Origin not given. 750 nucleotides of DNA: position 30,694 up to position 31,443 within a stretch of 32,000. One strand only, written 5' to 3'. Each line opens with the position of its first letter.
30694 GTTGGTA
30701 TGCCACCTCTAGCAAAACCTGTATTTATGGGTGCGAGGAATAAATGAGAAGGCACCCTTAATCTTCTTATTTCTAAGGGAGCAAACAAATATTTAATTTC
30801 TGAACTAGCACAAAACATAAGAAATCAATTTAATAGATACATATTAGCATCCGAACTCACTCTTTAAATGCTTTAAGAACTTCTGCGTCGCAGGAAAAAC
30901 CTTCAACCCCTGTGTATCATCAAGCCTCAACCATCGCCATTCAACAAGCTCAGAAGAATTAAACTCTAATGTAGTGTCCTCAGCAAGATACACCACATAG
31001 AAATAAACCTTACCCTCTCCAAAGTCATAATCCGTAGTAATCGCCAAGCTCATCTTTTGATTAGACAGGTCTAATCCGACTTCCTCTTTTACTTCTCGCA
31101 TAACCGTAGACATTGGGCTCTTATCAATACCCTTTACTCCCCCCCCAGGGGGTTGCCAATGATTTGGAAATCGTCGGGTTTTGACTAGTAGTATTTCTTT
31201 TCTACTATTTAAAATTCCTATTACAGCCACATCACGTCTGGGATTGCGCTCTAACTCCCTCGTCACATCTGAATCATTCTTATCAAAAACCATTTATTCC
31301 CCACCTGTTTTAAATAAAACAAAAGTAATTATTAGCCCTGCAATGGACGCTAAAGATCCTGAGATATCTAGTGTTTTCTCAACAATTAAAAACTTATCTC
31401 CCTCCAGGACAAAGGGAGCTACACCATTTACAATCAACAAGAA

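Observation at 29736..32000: Three-gene array: dUTPase/dCTP-deaminase-fold protein with a 2-TM tail, NUDIX hydrolase and OYE-like flavoprotein with a Cys cluster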

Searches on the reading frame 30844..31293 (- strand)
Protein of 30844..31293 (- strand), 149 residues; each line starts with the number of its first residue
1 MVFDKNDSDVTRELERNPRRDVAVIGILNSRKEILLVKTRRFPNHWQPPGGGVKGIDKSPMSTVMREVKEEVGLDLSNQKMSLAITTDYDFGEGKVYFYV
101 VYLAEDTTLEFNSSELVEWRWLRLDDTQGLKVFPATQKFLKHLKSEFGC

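Call 7: search_protein_families(library=pfam, proteins=[window:30844-31293:-], max_evalue=0.01)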
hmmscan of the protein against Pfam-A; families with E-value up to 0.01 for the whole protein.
window:30844-31293:- (149 aa): 2 families
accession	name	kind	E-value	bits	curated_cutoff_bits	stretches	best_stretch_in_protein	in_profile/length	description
PF00293.34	NUDIX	-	2.1e-18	67.1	21.1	1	18-141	2-132/134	NUDIX domain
PF14815.12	NUDIX_4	-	0.00065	19.9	35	1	43-141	24-112/113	NUDIX domain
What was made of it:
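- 30844..31293 (-): NUDIX hydrolase (149 aa) with an intact Nudix box. Its ATG abuts the stop of the Dcd-like gene. It fills the accessory pyrimidine-(d)NTP pyrophosphatase slot. Pfam NUDIX E 2.1e-18 (call 7).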

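Call 8: search_protein_families(library=padloc, proteins=[window:30844-31293:-], max_evalue=0.01)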
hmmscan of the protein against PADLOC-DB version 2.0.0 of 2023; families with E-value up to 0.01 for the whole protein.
window:30844-31293:- (149 aa): 1 family
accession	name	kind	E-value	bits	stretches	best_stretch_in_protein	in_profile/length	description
PDLC04899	PDC-S07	-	8.9e-12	42.8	1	24-145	10-130/135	-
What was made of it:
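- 30844..31293 (-): PADLOC candidate PDC-S07 E 8.9e-12 (call 8).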

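Call 9: search_protein_families(library=ncbifam, proteins=[window:30844-31293:-], max_evalue=0.01)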
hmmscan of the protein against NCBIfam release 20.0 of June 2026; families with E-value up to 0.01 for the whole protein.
window:30844-31293:- (149 aa): 14 families
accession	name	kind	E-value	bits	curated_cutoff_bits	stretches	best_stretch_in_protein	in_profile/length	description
TIGR00586.1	mutt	equivalog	1.9e-10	40.8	97.9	1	21-144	6-128/129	8-oxo-dGTP diphosphatase MutT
NF006961.0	PRK09438.1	equivalog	2.2e-09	36.9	103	1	27-84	15-71/151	dihydroneopterin triphosphate diphosphatase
NF008044.0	PRK10776.1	equivalog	4.6e-09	36.2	148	1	21-145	5-128/130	8-oxo-dGTP diphosphatase MutT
NF006530.0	PRK08999.1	equivalog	1.8e-07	30.5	245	1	22-143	8-128/315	Nudix family hydrolase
NF001937.0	PRK00714.1-4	equivalog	4.8e-07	29.5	139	1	19-80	8-66/161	RNA pyrophosphohydrolase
NF001935.0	PRK00714.1-2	equivalog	7.4e-07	28.8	259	1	16-80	4-66/183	RNA pyrophosphohydrolase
NF001938.0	PRK00714.1-5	equivalog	9.2e-07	28.4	116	1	15-80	8-80/172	RNA pyrophosphohydrolase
NF001936.0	PRK00714.1-3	equivalog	8.4e-06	25.7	118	1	16-93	4-83/155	RNA pyrophosphohydrolase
NF041652.1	Nud_hyd_Dein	equivalog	2e-05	24.9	200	1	23-108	16-104/152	Nudix hydrolase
NF001299.0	PRK00241.1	equivalog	2.1e-05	24.1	158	1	15-128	129-239/263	NAD(+) diphosphatase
NF001934.0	PRK00714.1-1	equivalog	4.9e-05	22.8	241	1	25-81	13-67/176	RNA pyrophosphohydrolase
NF050029.2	TransRepNtr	equivalog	0.0012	18.3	400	1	21-131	25-140/245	ADPR responsive transcriptional repressor NtrR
NF012016.0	PRK15472.1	equivalog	0.0026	17.4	95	1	41-141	28-136/141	nucleoside triphosphatase NudI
NF007980.0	PRK10707.1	equivalog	0.0041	16.7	134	1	17-81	28-97/192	CoA pyrophosphatase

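Call 25: list_cluster_members(proteins=[P0001, window:30844-31293:-, window:29736-30818:-, window:28501-29589:-])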
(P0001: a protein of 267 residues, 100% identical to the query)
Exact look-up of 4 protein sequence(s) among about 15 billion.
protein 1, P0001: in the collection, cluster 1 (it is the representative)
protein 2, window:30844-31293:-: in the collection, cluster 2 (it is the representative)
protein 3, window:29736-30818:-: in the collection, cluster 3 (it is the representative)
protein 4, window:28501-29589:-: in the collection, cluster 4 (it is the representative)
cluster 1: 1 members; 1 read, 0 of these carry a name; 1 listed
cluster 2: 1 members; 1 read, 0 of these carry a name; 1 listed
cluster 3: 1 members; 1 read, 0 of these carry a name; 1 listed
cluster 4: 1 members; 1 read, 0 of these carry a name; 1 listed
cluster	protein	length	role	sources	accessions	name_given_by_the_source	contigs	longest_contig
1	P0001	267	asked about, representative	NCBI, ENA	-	-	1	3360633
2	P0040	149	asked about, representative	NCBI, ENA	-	-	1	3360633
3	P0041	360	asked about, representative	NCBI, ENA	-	-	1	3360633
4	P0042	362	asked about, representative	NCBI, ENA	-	-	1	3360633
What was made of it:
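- Tried and rejected: The cluster look-up gave no names or accessions (call 25).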

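Call 50: search_protein_families(library=pfam, proteins=[L039:2079-2720:+, L031:149-724:+], max_evalue=0.001)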
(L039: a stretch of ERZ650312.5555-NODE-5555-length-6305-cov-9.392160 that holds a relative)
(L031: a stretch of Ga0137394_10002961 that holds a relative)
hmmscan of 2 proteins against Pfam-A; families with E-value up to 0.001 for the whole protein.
L039:2079-2720:+ (214 aa): 2 families
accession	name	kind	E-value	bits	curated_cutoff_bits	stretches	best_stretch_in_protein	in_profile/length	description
PF02223.23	Thymidylate_kin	-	1.9e-37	129.2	27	1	8-198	1-185/185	Thymidylate kinase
PF01712.25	dNK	-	3.2e-05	24.2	27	1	120-205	111-201/203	Deoxynucleoside kinase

L031:149-724:+ (192 aa): 2 families
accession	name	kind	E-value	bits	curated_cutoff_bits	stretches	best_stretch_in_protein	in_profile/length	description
PF00692.24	dUTPase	-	3.1e-17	63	22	1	73-183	21-129/129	dUTPase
PF22769.1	DCD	-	3.4e-10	40.6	27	1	73-157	68-151/153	dCTP deaminase-like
